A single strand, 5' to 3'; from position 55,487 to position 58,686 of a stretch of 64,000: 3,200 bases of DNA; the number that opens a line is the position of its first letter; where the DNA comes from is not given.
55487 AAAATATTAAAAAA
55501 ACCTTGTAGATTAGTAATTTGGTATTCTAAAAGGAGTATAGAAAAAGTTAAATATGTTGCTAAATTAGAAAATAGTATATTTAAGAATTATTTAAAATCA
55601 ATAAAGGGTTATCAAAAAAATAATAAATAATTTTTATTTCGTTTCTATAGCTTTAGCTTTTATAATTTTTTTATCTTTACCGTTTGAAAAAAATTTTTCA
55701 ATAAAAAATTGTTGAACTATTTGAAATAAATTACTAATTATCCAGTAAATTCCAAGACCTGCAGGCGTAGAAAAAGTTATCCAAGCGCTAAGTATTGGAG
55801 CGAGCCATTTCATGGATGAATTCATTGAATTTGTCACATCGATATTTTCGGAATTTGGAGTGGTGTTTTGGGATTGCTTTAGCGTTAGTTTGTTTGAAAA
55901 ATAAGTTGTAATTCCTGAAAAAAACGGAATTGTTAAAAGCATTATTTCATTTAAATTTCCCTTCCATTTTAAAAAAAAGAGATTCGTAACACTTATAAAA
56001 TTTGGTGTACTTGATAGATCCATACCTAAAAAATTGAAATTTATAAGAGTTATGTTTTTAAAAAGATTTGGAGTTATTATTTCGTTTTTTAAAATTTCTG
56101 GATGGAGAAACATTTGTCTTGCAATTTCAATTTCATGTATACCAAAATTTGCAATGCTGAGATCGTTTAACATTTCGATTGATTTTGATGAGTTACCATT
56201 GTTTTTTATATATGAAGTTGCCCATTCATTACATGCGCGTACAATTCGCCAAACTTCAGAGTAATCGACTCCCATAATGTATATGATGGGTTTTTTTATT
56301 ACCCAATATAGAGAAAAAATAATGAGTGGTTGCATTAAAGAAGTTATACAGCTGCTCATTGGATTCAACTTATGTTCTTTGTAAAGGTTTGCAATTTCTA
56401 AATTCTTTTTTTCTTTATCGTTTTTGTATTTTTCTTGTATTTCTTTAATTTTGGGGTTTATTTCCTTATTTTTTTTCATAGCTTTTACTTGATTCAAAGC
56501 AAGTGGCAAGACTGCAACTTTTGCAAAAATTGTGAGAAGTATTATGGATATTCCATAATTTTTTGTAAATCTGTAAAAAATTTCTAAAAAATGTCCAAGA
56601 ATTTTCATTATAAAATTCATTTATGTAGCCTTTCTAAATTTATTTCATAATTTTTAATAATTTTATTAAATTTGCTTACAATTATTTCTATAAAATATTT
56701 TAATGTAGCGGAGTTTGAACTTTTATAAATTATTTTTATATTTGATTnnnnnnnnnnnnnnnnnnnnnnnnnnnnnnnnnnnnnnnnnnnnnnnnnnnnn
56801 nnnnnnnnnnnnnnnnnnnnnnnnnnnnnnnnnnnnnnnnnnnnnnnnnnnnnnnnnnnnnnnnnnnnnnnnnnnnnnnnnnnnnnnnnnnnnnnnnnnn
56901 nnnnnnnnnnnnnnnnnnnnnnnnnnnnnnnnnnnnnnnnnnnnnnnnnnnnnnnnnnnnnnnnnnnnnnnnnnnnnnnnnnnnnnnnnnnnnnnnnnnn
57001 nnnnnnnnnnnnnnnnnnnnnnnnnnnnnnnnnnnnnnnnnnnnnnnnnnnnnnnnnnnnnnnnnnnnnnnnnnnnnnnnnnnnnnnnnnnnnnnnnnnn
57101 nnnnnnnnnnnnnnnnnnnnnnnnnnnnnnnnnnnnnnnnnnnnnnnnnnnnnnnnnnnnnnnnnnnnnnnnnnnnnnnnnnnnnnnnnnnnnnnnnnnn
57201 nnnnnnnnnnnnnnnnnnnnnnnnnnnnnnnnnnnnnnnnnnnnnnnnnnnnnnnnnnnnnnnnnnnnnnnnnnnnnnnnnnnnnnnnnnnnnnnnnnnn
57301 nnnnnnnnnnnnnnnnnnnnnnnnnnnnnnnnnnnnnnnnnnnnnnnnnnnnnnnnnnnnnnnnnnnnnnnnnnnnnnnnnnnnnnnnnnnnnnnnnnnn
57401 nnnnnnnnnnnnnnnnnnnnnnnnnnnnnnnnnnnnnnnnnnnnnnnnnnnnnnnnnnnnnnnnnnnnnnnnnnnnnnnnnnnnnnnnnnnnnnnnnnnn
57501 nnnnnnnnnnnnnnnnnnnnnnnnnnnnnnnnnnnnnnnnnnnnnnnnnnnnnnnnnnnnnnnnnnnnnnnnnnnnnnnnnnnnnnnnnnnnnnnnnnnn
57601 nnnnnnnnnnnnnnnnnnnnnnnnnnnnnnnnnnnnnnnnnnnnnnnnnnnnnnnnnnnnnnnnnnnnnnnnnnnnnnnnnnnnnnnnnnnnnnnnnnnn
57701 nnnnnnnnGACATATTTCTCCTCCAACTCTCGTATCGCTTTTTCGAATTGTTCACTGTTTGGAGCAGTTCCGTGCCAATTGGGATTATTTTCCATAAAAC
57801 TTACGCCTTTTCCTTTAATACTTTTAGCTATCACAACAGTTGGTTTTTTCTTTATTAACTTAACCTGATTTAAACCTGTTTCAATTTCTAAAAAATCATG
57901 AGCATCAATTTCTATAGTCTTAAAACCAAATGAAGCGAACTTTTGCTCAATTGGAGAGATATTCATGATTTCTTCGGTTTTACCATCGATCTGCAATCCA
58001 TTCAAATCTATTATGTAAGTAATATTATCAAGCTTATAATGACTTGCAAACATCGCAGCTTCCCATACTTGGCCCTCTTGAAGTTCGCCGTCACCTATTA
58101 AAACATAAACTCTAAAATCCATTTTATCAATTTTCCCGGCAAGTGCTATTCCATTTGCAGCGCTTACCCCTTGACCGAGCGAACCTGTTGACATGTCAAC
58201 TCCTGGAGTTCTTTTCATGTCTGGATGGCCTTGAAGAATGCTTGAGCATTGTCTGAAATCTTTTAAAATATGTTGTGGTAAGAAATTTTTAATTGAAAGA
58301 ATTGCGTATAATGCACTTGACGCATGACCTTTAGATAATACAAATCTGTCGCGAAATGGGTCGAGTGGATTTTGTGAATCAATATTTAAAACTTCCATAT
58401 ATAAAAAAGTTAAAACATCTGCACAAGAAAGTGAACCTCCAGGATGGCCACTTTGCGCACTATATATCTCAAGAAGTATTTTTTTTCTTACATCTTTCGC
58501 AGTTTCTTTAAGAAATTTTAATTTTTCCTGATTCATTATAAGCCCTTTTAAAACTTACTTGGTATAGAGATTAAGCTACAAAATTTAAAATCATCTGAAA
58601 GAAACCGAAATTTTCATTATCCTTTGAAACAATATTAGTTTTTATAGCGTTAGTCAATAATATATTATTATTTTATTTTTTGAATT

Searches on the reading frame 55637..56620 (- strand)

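Call 44: search_protein_families(library=pfam, proteins=[window:55637-56620:-], max_evalue=0.001)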
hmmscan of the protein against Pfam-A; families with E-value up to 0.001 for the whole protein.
window:55637-56620:- (328 aa): 1 family
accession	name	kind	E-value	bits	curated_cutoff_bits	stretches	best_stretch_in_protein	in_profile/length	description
PF02096.25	60KD_IMP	-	8.4e-45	153.1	35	1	22-309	1-163/163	60Kd inner membrane protein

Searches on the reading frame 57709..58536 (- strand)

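Call 44: search_protein_families(library=pfam, proteins=[window:57709-58536:-], max_evalue=0.001)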
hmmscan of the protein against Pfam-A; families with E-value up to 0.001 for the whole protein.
window:57709-58536:- (276 aa): 5 families
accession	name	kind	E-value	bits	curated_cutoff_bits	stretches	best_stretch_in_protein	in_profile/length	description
PF00456.26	Transketolase_N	-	4.8e-53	180.7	22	1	14-265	7-269/334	Transketolase, thiamine diphosphate binding domain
PF13292.11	DXP_synthase_N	-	6.1e-10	39.3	21.2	1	7-182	16-174/274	1-deoxy-D-xylulose-5-phosphate synthase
PF00676.26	E1_dh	-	6.1e-09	35.7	22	1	117-219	100-201/300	Dehydrogenase E1 component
PF09364.15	XFP_N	-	2e-06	27.3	23.7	1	108-220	130-242/364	XFP N-terminal domain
PF02775.26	TPP_enzyme_C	-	0.00072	19.8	21.9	0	116-176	26-79/151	Thiamine pyrophosphate enzyme, C-terminal TPP binding domain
